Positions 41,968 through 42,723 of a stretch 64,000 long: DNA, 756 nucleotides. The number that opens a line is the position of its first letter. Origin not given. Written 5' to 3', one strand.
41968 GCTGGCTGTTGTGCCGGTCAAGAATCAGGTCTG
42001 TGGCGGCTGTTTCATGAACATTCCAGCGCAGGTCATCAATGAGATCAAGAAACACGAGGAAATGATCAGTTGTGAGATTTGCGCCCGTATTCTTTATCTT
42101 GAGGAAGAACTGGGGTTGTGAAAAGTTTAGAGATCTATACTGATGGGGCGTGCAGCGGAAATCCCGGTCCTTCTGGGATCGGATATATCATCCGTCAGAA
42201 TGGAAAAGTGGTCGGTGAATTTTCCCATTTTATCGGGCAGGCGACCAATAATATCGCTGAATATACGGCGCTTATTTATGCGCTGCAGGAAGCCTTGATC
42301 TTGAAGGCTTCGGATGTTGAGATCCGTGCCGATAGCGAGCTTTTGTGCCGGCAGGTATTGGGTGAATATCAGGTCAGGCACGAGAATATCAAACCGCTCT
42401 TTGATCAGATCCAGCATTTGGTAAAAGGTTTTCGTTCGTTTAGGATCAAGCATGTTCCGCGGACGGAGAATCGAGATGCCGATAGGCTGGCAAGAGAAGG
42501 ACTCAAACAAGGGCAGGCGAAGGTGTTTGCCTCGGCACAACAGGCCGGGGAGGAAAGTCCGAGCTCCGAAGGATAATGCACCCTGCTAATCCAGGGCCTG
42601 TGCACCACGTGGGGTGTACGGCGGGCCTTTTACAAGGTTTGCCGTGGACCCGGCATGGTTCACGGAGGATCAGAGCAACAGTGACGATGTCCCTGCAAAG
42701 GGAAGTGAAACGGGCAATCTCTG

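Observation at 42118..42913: rnhA coding sequence runs ~70 nt into the RNase P RNA gene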

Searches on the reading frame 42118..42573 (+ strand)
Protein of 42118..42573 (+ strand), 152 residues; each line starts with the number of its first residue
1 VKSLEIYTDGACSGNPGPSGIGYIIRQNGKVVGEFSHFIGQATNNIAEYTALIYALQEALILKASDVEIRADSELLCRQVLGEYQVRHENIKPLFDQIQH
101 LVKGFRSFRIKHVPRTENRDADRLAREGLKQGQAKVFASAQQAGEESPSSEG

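Call 4: search_protein_families(library=pfam, proteins=[window:42118-42573:+], max_evalue=0.01)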
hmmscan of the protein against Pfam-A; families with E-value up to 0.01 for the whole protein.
window:42118-42573:+ (152 aa): 2 families
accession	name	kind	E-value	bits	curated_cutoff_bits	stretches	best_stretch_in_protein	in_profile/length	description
PF13456.12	RVT_3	-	6.5e-26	91.1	21.6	1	8-127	2-122/123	Reverse transcriptase-like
PF00075.30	RNase_H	-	9.6e-18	65.1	25.8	1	2-129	2-140/141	RNase H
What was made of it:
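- On Type 1 RNase H (Pfam RNase_H / RVT_3): RVT_3 91.1 bits (cut-off 21.6) and RNase_H 65.1 bits (cut-off 25.8), residues 2-129 (call 4)
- Checked: Pfam RVT_3 and RNase_H cover residues 2-129 (call 4).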

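Call 5: search_protein_families(library=ncbifam, proteins=[window:42118-42573:+], max_evalue=0.01)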
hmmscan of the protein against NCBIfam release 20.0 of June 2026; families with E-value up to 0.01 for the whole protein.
window:42118-42573:+ (152 aa): 8 families
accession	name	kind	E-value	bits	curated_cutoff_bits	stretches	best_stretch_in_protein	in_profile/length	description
NF005567.0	PRK07238.1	equivalog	3.2e-34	118.9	326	1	3-142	3-144/378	bifunctional RNase H/acid phosphatase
NF041306.1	RnaseHI_Halo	equivalog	9.9e-34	116.9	300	1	5-130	71-196/197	ribonuclease HI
NF041175.1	RNAseHI_Thmprot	equivalog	3.3e-30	104.8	140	1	5-130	3-134/143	ribonuclease HI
NF010482.0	PRK13907.1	equivalog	7.4e-21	74.6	231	1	4-131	2-127/128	ribonuclease H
NF001236.0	PRK00203.1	equivalog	1.4e-16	60.4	160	1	1-80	2-78/151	ribonuclease HI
NF005822.0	PRK07708.1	equivalog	2.8e-12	46.7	175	1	4-132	74-209/220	hypothetical protein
NF046109.1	RNaseH_Halikb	equivalog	8.8e-05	22.5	320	1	6-74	83-149/211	ribonuclease H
NF005116.0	PRK06548.1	equivalog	0.00029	20.8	280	1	7-55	9-53/161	ribonuclease H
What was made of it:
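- On NCBIfam equivalogs (Rv2228c-type bifunctional enzyme, haloarchaeal or thermoproteotal RNase HI): 118.9 bits against 326, 116.9 against 300 and 104.8 against 140 (call 5).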

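Call 7: find_homologous_proteins(query=window:42118-42573:+, max_evalue=1e-10)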
Query window:42118-42573:+ (152 aa): 2336 proteins with E <= 1e-10 among 3659 candidates; the best 120 are listed.
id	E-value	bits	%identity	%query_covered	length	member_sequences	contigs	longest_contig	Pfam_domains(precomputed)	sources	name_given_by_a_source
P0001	6.5e-94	330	100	100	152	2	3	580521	PF13456.13,PF00075.31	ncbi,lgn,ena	-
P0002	1.1e-91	322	97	100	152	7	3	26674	PF13456.13,PF00075.31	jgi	-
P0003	1.4e-81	290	88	100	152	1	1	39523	PF13456.13,PF00075.31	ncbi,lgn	-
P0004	6.8e-65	236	70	100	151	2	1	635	PF13456.13,PF00075.31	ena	-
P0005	1.5e-64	234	70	100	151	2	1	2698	PF13456.13,PF00075.31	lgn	-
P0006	9.0e-64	232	70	100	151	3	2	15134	PF13456.13,PF00075.31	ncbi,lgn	-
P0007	1.5e-63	231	68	100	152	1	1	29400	PF13456.13,PF00075.31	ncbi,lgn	-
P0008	1.7e-62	228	68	100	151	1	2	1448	PF13456.13,PF00075.31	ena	-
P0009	2.5e-62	227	69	100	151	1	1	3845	PF13456.13,PF00075.31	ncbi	-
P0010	5.4e-62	226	69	100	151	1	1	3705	PF13456.13,PF00075.31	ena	-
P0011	1.2e-61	225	68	100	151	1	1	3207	PF13456.13,PF00075.31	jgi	-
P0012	4.0e-61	223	67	100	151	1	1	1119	PF13456.13,PF00075.31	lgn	-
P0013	6.5e-60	219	66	99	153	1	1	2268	PF13456.13,PF00075.31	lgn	-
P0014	7.1e-60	219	66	100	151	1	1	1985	PF13456.13,PF00075.31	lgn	-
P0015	1.1e-59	219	66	100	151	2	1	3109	PF13456.13,PF00075.31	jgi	-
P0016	2.0e-59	218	67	100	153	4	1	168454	PF13456.13,PF00075.31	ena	-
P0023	1.0e-55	206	65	98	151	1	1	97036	PF13456.13,PF00075.31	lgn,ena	-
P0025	3.7e-55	204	62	98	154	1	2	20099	PF13456.13,PF00075.31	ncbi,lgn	-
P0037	4.3e-53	197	63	99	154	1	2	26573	PF13456.13,PF00075.31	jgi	jgi:ribonuclease HI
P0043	8.4e-53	196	62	100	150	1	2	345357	PF13456.13,PF00075.31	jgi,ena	-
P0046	1.5e-52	196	59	100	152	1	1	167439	PF13456.13,PF00075.31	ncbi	-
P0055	5.3e-52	194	61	91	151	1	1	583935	PF13456.13,PF00075.31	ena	-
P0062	8.4e-52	193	65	86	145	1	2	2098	PF13456.13,PF00075.31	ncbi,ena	-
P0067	9.7e-52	193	63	89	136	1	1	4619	PF13456.13,PF00075.31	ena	-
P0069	1.1e-51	193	59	98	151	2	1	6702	PF13456.13,PF00075.31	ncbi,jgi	-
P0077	2.6e-51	191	62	98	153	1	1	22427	PF13456.13,PF00075.31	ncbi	-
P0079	3.0e-51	191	60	93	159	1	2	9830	PF13456.13,PF00075.31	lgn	-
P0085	4.3e-51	191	60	98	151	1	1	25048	PF13456.13,PF00075.31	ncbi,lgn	-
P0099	7.7e-51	190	64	85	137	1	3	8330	PF13456.13,PF00075.31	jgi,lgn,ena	-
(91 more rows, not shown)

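Call 14: find_related_loci(query=A1, collection=genome_contigs, flank=3000)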
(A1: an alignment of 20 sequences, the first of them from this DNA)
Query A1 (130 aa) in genome_contigs; peptide patterns used: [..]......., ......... (x = any residue, [..] = any of these).
600 stretches matched a pattern (row limit reached: there are more); 590 encode a relative of the query (tblastn E <= 1e-3); the best 80 are kept; 80 distinct loci.
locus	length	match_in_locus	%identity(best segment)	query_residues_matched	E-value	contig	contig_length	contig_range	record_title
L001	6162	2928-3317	58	1-130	3e-49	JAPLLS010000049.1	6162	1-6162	MAG: Candidatus Omnitrophota bacterium isolate LacPavin_0920_SED3_MAG_47_10 LacPavin_0920_SED3_scaffold_2636387, whole g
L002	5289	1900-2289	53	1-130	2e-47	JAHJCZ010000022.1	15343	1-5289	MAG: Candidatus Omnitrophota bacterium isolate Modern_marine.mb.324 Modern_marine.mb.324_k141_348626, whole genome shotg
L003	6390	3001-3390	58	1-130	6e-46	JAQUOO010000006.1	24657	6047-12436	MAG: Candidatus Omnitrophota bacterium isolate STD1_202 NODE_4323_length_24657_cov_4.540359_Sandtown_D1, whole genome sh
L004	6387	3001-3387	51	2-130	5e-43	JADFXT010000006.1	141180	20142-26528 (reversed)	MAG: Candidatus Omnitrophota bacterium isolate nDJH15bin6 nDJH15_bin6_NODE_6_length_141180_cov_14.036625, whole genome s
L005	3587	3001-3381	48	4-129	4e-39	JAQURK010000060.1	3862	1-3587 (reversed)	MAG: Candidatus Omnitrophota bacterium isolate STD1_71 NODE_105397_length_3862_cov_4.446586_Sandtown_D1, whole genome sh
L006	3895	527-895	47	1-123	1e-31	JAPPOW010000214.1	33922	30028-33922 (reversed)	MAG: Candidatus Melainabacteria bacterium isolate SB9156_S5_bin_14 NODE_192_length_33922_cov_12.4124, whole genome shotg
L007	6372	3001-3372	48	7-129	2e-31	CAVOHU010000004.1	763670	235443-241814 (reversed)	MAG: uncultured Acidobacteriota bacterium isolate MFD10007.bin.1.132 genome assembly, contig: contig_21328, whole genome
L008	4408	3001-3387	48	2-129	2e-31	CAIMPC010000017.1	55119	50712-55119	MAG: Candidatus Omnitrophica bacterium isolate AM5_bin-0158 genome assembly, contig: bin-0158:17/73, whole genome shotgu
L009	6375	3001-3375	46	7-129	4e-31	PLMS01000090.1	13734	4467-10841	MAG: Ignavibacteriae bacterium isolate fen_1299 73.20120800_E2X.46_contig_13313, whole genome shotgun sequence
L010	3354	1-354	44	8-124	3e-30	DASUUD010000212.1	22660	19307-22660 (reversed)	MAG TPA_asm: Solirubrobacterales bacterium isolate SMAG_U1780 k141_1904087, whole genome shotgun sequence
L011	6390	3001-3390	42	6-129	1e-29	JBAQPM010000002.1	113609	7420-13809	MAG: Minisyncoccia bacterium isolate MFD12001_ilm_asm_bin22 k127_87636, whole genome shotgun sequence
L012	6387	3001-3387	41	1-129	2e-28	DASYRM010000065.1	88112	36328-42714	MAG TPA_asm: Vicinamibacterales bacterium isolate SMAG_U4511 k141_1532720, whole genome shotgun sequence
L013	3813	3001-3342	41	4-117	8e-26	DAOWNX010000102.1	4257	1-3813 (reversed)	MAG TPA_asm: Caldisericota bacterium isolate CSMAG_3039 CSMAG_3039_k141_4683685_length_4257_cov_17.0333, whole genome sh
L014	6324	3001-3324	40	4-115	2e-24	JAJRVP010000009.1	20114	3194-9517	MAG: archaeon isolate Dive96_bin10.467 k141_1980887, whole genome shotgun sequence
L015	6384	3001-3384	40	2-125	2e-26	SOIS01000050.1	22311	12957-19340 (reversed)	MAG: Candidatus Cloacimonadota bacterium isolate E29_bin43 NODE_390_length_22311_cov_7.066634, whole genome shotgun sequ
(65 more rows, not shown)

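Call 18: search_protein_representatives(protein=window:42118-42510:+)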
Query: 131 residues. Proteins with E-value up to 0.001 (for the whole library): 20264; up to 1e-10: 7078; up to 1e-30: 75. The best 150 are listed.
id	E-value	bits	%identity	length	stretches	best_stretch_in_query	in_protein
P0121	1.8e-58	212.4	47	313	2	5-130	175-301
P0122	3.3e-56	205.1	46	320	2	6-129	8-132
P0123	1.4e-53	196.7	36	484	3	6-130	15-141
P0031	3.1e-50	185.8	66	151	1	3-130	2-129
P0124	2.7e-48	179.6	34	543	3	8-129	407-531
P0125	1.3e-47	177.3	41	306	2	5-129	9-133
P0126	3.1e-44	166.5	42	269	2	7-126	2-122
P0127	3.9e-44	166.1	36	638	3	7-129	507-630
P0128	3.5e-43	163.1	34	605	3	8-129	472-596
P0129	1.8e-42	160.7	40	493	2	8-126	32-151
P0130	1.9e-41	157.5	56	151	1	4-128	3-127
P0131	3.0e-40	153.6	40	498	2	7-126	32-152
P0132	7.1e-40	152.4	34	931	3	4-128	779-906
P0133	4.3e-39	149.8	33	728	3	7-126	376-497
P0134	5.2e-39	149.6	53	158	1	2-130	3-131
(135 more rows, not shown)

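Call 20: find_related_loci(query=A1, collection=metagenome_contigs, flank=2500)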
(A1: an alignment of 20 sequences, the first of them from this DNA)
Query A1 (130 aa) in metagenome_contigs; peptide patterns used: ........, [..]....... (x = any residue, [..] = any of these).
600 stretches matched a pattern (row limit reached: there are more); 591 encode a relative of the query (tblastn E <= 1e-3); the best 80 are kept; 80 distinct loci.
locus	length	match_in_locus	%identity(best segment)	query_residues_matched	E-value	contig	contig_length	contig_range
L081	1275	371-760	58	1-130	4e-50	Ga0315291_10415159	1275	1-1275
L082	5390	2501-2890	57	1-130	5e-45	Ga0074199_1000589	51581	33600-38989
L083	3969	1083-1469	51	2-129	2e-44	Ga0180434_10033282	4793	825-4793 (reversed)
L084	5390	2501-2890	52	1-130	6e-43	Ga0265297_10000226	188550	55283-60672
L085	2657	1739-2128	55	1-130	9e-40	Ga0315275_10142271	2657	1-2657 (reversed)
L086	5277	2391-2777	46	1-129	2e-39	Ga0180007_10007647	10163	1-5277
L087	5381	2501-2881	43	1-128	8e-36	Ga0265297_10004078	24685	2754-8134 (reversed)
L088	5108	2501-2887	46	2-129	1e-35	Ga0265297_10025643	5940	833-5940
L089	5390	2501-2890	45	1-129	3e-35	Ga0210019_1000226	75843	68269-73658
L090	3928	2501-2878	44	6-130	3e-33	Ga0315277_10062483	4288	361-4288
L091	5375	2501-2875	47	7-129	3e-32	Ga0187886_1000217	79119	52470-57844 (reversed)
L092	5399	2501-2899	47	4-129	2e-32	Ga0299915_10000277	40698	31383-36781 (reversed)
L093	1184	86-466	41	4-129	5e-33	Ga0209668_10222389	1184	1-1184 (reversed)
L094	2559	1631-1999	44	6-129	8e-32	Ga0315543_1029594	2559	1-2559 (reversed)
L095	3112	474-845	45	7-129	3e-31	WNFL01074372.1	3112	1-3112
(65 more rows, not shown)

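Call 25: find_encoding_contigs(protein=P0016, flank=2500, max_places=1)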
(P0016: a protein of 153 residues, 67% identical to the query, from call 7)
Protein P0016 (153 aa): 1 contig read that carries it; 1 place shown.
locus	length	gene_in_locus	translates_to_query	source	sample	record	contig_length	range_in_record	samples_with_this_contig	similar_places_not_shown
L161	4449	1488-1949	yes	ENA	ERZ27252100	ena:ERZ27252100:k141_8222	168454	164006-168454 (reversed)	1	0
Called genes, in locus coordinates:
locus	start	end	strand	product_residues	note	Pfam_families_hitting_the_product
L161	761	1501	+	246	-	PF24481:CT398_CC, PF02591:Zn_ribbon_9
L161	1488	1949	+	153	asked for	PF00075:RNase_H, PF13456:RVT_3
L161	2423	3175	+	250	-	PF20772:TACO1_YebC_N, PF01709:Transcrip_reg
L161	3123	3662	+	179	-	PF02075:RuvC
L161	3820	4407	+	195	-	PF14520:HHH_5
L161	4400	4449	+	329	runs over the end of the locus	PF04079:SMC_ScpB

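Call 26: find_encoding_contigs(protein=P0043, flank=2500, max_places=1)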
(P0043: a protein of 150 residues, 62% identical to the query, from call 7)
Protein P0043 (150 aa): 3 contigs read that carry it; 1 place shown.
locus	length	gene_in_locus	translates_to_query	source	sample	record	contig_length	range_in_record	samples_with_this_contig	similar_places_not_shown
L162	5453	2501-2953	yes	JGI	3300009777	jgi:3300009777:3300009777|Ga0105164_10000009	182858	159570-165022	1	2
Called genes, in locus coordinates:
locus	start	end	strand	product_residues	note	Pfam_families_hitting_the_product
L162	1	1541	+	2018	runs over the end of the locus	PF00481:PP2C, PF13291:ACT_4 (faint), PF27444:GlnD_3rd (weak), PF01842:ACT (faint)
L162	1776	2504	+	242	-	PF24481:CT398_CC, PF02591:Zn_ribbon_9 (weak)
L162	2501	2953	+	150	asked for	PF00075:RNase_H, PF13456:RVT_3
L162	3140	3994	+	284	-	PF20772:TACO1_YebC_N, PF01709:Transcrip_reg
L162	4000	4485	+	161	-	PF02075:RuvC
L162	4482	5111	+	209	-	PF01330:RuvA_N, PF14520:HHH_5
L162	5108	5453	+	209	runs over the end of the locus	PF04079:SMC_ScpB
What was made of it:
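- For example, yebC in L162 is called at 284 aa against about 250 elsewhere (call 26).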

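Call 27: find_encoding_contigs(protein=P0023, flank=2500, max_places=1)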
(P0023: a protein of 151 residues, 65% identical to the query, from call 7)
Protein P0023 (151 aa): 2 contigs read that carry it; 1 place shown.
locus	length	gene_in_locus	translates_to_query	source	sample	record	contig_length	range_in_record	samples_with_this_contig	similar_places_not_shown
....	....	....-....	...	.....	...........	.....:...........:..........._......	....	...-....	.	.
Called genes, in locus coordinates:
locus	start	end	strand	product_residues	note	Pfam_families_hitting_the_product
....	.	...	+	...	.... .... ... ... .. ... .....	?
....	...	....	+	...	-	-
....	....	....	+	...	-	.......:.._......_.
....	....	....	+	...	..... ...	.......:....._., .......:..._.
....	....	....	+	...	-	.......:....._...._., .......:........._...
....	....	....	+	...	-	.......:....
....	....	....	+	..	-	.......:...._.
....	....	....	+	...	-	-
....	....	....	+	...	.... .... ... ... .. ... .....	?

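Call 28: find_encoding_contigs(protein=P0079, flank=2500, max_places=1)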
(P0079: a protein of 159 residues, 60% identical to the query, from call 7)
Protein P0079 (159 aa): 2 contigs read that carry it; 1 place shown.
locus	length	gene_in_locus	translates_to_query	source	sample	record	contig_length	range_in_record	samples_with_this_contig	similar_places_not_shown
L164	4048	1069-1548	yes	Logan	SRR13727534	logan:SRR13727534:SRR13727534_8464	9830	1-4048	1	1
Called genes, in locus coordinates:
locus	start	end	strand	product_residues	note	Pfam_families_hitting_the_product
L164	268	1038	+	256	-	PF24481:CT398_CC (weak), PF02591:Zn_ribbon_9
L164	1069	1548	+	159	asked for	PF00075:RNase_H, PF13456:RVT_3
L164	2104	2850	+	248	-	PF20772:TACO1_YebC_N, PF01709:Transcrip_reg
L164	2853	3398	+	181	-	PF02075:RuvC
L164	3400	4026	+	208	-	PF01330:RuvA_N, PF14520:HHH_5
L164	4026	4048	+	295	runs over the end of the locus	PF04079:SMC_ScpB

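Call 29: find_encoding_contigs(protein=P0046, flank=2500, max_places=1)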
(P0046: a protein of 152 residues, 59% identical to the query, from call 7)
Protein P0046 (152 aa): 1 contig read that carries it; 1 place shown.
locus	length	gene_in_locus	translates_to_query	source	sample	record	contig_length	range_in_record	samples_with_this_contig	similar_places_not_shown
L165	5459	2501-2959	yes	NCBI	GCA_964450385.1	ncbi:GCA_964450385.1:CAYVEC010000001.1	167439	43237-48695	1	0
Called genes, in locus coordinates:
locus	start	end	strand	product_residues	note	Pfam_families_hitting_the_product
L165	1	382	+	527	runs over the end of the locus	PF03979:Sigma70_r1_1, PF00140:Sigma70_r1_2, PF04542:Sigma70_r2, PF04539:Sigma70_r3, PF04545:Sigma70_r4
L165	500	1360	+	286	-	-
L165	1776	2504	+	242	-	PF24481:CT398_CC, PF02591:Zn_ribbon_9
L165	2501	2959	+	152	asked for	PF00075:RNase_H, PF13456:RVT_3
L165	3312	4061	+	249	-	PF20772:TACO1_YebC_N, PF01709:Transcrip_reg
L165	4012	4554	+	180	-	PF02075:RuvC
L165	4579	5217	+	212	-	PF01330:RuvA_N, PF14520:HHH_5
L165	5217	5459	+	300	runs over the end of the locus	PF04079:SMC_ScpB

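Call 30: find_encoding_contigs(protein=P0055, flank=2500, max_places=1)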
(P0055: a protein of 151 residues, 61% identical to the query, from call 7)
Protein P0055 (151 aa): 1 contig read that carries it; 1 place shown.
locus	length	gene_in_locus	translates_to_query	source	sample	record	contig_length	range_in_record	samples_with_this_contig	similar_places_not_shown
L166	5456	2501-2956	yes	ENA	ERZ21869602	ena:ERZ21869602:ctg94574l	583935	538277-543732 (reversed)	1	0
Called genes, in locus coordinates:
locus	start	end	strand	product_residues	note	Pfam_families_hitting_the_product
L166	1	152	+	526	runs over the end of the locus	PF03979:Sigma70_r1_1, PF00140:Sigma70_r1_2, PF04542:Sigma70_r2, PF04539:Sigma70_r3, PF04545:Sigma70_r4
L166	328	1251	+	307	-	-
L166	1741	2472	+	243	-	PF02591:Zn_ribbon_9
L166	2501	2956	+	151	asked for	PF00075:RNase_H, PF13456:RVT_3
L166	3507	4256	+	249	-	PF20772:TACO1_YebC_N, PF01709:Transcrip_reg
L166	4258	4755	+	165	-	PF02075:RuvC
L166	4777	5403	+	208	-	PF01330:RuvA_N, PF14520:HHH_5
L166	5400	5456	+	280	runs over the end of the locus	PF04079:SMC_ScpB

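Call 31: find_encoding_contigs(protein=P0099, flank=2500, max_places=1)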
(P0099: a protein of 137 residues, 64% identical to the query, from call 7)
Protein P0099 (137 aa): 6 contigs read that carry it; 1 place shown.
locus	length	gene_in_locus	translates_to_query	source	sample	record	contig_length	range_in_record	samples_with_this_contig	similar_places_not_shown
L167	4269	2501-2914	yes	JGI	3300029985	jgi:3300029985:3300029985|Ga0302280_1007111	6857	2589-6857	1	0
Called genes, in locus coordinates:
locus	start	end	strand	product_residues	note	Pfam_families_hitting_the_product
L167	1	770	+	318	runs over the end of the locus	-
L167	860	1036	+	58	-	PF23477:zf_Tbcl_2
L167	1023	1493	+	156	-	-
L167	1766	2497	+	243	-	PF24481:CT398_CC (faint), PF02591:Zn_ribbon_9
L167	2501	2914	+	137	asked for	PF00075:RNase_H, PF13456:RVT_3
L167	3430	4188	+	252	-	PF20772:TACO1_YebC_N, PF01709:Transcrip_reg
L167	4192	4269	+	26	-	?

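Call 32: find_encoding_contigs(protein=P0067, flank=2500, max_places=1)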
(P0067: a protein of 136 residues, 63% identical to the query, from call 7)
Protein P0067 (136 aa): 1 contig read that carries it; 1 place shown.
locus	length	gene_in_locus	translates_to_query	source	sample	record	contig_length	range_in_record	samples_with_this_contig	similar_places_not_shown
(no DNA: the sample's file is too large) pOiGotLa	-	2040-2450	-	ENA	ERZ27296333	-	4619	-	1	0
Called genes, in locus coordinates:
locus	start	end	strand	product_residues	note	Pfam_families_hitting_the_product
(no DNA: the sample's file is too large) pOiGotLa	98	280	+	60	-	-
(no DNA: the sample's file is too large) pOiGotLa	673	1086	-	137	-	-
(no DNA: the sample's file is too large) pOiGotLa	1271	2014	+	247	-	PF02591:Zn_ribbon_9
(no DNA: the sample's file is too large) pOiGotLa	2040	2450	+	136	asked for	PF00075:RNase_H, PF13456:RVT_3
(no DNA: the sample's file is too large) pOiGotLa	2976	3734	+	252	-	PF20772:TACO1_YebC_N, PF01709:Transcrip_reg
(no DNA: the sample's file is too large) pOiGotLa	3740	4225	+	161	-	PF02075:RuvC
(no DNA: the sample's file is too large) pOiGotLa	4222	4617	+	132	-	?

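Call 42: search_solved_structures(query=window:42118-42573:+, max_evalue=0.001, show_alignments=2)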
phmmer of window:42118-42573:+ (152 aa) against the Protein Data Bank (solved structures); distinct sequences matched with E-value up to 0.001: 46.
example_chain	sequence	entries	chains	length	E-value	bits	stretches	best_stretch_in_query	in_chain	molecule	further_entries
3u3g_D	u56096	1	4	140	1.1e-26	96.9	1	2-130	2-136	Ribonuclease H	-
4h8k_A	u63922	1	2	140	5.8e-26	94.6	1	2-130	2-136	Ribonuclease H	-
4e19_A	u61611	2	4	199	4.9e-24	88.4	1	5-130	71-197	ribonuclease H1 | Ribonuclease HI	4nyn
3hst_B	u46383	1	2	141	8.3e-24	87.6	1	6-131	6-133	Protein Rv2228c/MT2287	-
3aly_A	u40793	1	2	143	2.4e-16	63.4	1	7-128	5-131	Putative uncharacterized protein ST0753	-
2ehg_A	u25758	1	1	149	2.6e-16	63.3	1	7-128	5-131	ribonuclease HI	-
3aa3_A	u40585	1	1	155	2.7e-10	43.9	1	1-75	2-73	Ribonuclease HI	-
1rbs_A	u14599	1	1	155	3.1e-10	43.7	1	1-78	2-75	RIBONUCLEASE H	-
3aa2_A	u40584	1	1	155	5.1e-10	43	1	1-75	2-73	Ribonuclease HI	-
3aa4_A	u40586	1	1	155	7e-10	42.5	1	1-75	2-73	Ribonuclease HI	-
1lav_A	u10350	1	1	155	7.8e-10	42.3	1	1-77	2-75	RIBONUCLEASE H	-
1gob_A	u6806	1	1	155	9e-10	42.1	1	1-80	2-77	RIBONUCLEASE H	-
1goc_A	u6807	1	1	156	9.6e-10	42.1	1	1-79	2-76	RIBONUCLEASE H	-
3aa5_X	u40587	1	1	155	9.7e-10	42.1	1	1-75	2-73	Ribonuclease HI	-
1rbr_A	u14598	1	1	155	1.1e-09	41.9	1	1-76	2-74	RIBONUCLEASE H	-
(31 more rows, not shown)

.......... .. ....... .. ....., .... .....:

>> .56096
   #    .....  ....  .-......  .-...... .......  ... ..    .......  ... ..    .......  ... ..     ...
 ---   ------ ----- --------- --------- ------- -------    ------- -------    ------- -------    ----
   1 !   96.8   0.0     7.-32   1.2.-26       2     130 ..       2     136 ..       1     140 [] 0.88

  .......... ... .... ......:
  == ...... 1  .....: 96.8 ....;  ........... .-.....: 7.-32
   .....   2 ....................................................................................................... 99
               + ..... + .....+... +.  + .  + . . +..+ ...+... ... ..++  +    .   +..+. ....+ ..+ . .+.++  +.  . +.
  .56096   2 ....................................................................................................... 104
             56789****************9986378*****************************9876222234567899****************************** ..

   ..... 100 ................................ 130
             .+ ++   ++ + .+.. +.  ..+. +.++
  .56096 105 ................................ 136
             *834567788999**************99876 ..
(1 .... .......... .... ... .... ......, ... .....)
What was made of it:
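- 42508..42573 (+): C-terminal tail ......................, encoded almost entirely by the rnpB 5' region. Solved homologues end at query residue about 130-134 (call 42).
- On Type 1 RNase H (Pfam RNase_H / RVT_3): Sequence matches to solved RNases H reach E 1e-26 (call 42).
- Solved homologues end near query residue 130-134 (call 42).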

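Call 43: predict_structure(alignment_id=A3)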
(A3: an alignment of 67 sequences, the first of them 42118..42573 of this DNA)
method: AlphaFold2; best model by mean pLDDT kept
length: 152 residues; sequences in the alignment: 67
mean_pLDDT: 91.0   pTM: 0.83
mean pLDDT of the five models: 91.0, 90.7, 90.5, 90.4, 90.2
residues with pLDDT >= 90: 127; 70-90: 6; 50-70: 10; < 50: 9
segments of 3 or more residues with pLDDT < 50: 144-149
pLDDT, mean of each block of 10 residues (from residue 1): 96 94 98 98 98 99 99 98 96 99 99 98 97 63 45 41
secondary structure, 60 per line:
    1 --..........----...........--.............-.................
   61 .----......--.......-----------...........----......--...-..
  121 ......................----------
elements in order: E3-12 E17-27 E30-42 H44-61 E66-71 H74-80 H92-102 E107-112 H119-142
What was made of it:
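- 42508..42573 (+): AlphaFold2 mean pLDDT is 63 for residues 131-140 and 41-45 for residues 141-152 (call 43).
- On Type 1 RNase H (Pfam RNase_H / RVT_3): The AlphaFold2 model is confident (pLDDT above 96 for residues 1-130), with a beta-sheet and helices (call 43).
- The tail is predicted to be disordered (call 43). pLDDT is 41-63 across the tail (call 43).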
